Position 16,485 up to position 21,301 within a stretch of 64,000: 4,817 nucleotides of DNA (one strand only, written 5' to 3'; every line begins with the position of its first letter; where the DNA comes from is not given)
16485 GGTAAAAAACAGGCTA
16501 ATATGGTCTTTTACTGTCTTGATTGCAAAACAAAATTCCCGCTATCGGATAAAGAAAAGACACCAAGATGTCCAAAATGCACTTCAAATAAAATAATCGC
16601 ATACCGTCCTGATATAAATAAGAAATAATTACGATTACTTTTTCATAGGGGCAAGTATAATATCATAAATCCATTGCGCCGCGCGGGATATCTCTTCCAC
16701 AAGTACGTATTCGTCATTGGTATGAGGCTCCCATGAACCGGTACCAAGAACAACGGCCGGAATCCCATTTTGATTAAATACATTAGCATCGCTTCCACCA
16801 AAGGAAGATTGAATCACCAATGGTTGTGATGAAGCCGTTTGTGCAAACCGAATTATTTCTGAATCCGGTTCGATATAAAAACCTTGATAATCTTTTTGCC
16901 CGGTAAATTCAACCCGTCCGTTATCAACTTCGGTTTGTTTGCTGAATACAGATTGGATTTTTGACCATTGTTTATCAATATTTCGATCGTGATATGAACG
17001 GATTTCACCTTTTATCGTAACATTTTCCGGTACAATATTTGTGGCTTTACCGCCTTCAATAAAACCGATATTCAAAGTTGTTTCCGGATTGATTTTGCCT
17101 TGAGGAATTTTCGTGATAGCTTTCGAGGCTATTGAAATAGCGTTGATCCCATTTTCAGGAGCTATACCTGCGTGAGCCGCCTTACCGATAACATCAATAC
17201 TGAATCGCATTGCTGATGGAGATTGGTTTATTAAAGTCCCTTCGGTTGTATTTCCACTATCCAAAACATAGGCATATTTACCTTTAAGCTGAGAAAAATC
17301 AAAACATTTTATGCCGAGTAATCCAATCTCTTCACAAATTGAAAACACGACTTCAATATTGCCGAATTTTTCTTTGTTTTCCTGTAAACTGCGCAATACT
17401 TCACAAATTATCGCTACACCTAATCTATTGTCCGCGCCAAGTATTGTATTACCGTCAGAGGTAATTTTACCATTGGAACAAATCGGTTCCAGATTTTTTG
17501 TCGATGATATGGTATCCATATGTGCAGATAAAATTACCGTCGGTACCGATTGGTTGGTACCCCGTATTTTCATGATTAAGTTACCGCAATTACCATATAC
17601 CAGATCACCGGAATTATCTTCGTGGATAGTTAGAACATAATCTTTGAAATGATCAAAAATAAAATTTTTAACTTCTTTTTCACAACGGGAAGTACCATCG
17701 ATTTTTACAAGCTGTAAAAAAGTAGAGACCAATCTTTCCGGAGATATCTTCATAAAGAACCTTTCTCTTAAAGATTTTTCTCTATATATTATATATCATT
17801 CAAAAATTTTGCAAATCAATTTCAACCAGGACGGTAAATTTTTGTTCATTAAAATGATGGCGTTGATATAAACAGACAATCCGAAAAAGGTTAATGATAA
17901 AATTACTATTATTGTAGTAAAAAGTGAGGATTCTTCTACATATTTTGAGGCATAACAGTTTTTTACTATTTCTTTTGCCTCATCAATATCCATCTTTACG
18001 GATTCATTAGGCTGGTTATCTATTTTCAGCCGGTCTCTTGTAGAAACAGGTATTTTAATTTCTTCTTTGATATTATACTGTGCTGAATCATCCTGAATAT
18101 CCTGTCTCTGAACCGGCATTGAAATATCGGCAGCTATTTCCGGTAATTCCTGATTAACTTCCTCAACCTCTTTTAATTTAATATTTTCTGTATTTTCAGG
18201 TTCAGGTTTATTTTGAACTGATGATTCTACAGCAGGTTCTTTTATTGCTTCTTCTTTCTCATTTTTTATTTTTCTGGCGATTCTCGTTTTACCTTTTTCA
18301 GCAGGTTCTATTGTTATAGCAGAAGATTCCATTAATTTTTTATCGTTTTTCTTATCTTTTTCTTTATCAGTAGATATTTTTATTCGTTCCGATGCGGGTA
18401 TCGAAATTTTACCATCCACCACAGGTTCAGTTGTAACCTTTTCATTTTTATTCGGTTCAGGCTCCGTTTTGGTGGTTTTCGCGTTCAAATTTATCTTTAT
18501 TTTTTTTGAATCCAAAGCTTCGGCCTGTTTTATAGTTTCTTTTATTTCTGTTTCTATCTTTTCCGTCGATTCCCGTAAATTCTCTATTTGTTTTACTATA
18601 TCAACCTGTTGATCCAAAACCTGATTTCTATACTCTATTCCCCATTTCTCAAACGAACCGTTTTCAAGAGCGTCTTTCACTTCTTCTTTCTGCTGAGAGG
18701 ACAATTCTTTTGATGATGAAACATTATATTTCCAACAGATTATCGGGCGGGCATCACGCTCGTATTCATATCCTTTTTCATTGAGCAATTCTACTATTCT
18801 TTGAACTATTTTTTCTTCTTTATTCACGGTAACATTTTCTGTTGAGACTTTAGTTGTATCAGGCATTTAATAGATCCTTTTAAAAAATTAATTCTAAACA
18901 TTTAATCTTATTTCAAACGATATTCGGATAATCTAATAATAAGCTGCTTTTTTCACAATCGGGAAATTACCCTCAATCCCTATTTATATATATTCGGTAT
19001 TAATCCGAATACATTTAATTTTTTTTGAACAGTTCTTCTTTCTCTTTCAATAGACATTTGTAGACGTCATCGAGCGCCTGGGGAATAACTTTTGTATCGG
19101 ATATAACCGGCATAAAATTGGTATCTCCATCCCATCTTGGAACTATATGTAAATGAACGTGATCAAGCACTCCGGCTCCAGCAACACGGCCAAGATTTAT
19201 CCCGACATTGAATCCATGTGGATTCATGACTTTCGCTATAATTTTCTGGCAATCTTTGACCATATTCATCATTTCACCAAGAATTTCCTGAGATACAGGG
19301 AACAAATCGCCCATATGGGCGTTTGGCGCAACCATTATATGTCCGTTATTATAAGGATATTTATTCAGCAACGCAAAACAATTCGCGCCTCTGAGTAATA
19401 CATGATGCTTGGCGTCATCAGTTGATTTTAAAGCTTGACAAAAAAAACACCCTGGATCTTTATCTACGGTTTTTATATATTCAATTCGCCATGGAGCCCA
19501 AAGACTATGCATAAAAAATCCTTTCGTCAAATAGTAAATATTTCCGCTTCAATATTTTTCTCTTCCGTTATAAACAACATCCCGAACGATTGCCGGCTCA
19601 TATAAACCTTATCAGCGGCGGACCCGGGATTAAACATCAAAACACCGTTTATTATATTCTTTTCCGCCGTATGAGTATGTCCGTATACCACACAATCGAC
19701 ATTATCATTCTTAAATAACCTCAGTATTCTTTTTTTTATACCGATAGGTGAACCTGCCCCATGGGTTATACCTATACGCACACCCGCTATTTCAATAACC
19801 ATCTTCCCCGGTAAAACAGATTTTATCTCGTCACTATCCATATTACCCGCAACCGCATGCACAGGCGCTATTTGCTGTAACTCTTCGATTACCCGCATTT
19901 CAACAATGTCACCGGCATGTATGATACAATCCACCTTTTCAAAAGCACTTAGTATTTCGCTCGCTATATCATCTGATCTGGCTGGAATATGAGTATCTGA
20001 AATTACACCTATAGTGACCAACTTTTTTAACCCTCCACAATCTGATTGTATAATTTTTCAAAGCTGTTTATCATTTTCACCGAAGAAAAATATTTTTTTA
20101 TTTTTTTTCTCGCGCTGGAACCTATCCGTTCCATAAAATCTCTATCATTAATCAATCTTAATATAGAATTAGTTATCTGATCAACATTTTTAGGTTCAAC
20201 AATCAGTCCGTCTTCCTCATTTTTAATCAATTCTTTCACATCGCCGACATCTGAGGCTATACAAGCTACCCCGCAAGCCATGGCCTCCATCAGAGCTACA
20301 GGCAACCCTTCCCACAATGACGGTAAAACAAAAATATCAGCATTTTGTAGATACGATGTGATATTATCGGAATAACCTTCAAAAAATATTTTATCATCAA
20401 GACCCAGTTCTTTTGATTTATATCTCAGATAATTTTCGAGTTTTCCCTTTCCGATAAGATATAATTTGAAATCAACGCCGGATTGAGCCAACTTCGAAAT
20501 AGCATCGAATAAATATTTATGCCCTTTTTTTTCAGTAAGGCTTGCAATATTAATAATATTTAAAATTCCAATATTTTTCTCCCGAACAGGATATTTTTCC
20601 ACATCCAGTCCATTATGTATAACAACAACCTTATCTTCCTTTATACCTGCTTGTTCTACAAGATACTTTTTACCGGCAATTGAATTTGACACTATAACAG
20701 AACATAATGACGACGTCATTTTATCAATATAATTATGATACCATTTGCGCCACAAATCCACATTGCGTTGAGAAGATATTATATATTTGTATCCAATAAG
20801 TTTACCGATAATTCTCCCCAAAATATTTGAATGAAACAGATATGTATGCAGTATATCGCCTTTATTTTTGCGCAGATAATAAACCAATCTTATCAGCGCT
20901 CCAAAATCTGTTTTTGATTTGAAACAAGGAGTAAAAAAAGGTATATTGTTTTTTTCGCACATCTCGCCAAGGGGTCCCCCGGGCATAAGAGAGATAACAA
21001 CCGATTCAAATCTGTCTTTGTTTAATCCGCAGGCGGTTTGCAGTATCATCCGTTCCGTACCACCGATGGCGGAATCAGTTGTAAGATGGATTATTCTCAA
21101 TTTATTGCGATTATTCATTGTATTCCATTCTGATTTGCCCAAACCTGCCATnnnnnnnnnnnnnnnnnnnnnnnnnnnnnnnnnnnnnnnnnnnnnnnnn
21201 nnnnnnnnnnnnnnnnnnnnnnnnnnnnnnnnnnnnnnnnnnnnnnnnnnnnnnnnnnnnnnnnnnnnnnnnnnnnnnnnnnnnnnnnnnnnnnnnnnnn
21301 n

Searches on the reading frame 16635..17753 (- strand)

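Call 97: search_protein_families(library=pfam, proteins=[window:16635-17753:-], max_evalue=0.000001)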
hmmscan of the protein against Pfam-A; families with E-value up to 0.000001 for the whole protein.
window:16635-17753:- (372 aa): 4 families
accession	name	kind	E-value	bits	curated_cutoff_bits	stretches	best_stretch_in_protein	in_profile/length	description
PF07687.19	M20_dimer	-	1.8e-19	70.1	21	1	181-274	6-103/107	Peptidase dimerisation domain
PF01546.33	Peptidase_M20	-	3.1e-15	57.1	24.6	1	74-367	1-205/206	Peptidase family M20/M25/M40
PF05343.19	Peptidase_M42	-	5.4e-15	55.7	23.2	1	107-172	133-196/292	M42 glutamyl aminopeptidase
PF04389.22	Peptidase_M28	-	4e-12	46.7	21.3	1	58-151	1-76/193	Peptidase family M28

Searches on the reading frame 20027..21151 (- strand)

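Call 97: search_protein_families(library=pfam, proteins=[window:20027-21151:-], max_evalue=0.000001)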
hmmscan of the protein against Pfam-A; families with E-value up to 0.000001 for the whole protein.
window:20027-21151:- (374 aa): 3 families
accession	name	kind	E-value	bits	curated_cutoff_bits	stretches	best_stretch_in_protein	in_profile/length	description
PF00534.26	Glycos_transf_1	-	2.3e-42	144.9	26.4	1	199-349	18-171/172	Glycosyl transferases group 1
PF13692.12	Glyco_trans_1_4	-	1.4e-37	129.5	27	1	199-336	4-142/142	Glycosyl transferases group 1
PF13439.12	Glyco_transf_4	-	4e-16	59.9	28.5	1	29-186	1-170/170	Glycosyltransferase Family 4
